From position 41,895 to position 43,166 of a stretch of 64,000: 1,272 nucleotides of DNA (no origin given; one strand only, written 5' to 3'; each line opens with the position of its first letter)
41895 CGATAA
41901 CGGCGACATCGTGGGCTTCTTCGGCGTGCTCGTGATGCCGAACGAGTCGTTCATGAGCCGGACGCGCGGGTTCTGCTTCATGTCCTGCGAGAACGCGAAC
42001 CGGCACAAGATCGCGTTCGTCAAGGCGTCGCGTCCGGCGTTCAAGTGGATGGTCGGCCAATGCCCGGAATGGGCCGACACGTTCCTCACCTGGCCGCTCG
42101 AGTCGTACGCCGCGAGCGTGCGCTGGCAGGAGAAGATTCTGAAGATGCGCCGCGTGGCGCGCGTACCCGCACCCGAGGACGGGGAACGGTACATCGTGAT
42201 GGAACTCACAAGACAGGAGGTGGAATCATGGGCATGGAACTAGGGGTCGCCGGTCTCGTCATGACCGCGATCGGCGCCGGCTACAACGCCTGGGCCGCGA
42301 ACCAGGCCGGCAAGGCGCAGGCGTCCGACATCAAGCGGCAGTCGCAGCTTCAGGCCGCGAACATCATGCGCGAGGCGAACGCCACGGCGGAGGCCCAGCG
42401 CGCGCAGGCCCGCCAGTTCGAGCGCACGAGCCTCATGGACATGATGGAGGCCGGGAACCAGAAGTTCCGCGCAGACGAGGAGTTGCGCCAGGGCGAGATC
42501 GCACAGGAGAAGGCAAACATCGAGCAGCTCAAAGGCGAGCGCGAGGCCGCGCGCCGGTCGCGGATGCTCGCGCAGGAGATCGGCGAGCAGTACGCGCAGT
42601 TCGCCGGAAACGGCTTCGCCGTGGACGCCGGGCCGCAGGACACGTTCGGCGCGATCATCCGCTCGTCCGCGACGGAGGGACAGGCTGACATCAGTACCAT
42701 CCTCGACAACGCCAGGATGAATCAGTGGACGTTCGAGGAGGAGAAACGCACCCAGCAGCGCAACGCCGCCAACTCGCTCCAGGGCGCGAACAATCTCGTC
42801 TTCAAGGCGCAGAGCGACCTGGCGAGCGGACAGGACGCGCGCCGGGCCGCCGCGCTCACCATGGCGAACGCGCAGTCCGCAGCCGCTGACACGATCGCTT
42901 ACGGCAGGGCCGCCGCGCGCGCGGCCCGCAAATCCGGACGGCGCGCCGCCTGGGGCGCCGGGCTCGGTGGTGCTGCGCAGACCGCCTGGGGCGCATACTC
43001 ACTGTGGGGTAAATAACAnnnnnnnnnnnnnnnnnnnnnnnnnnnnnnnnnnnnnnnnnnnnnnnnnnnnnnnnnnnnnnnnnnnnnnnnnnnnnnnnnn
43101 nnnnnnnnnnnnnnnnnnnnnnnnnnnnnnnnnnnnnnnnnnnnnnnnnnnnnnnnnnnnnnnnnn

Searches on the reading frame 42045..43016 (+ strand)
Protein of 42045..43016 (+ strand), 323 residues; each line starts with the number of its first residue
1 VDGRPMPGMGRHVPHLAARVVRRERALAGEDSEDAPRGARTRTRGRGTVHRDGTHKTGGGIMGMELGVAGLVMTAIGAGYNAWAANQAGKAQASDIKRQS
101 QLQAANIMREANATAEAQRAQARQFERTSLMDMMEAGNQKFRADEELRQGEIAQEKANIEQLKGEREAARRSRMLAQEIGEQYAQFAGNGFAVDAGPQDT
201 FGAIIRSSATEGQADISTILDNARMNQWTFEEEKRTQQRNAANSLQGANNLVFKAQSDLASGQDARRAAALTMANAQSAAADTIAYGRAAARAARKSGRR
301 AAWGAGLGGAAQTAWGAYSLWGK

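Call 30: search_protein_families(library=phrogs, proteins=[window:42045-43016:+], max_evalue=0.001)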
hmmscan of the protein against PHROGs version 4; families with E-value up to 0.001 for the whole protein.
window:42045-43016:+ (323 aa): 1 family
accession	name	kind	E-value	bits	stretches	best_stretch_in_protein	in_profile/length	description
phrog_418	-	head and packaging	7.9e-09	36.8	1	147-261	36-144/166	internal virion protein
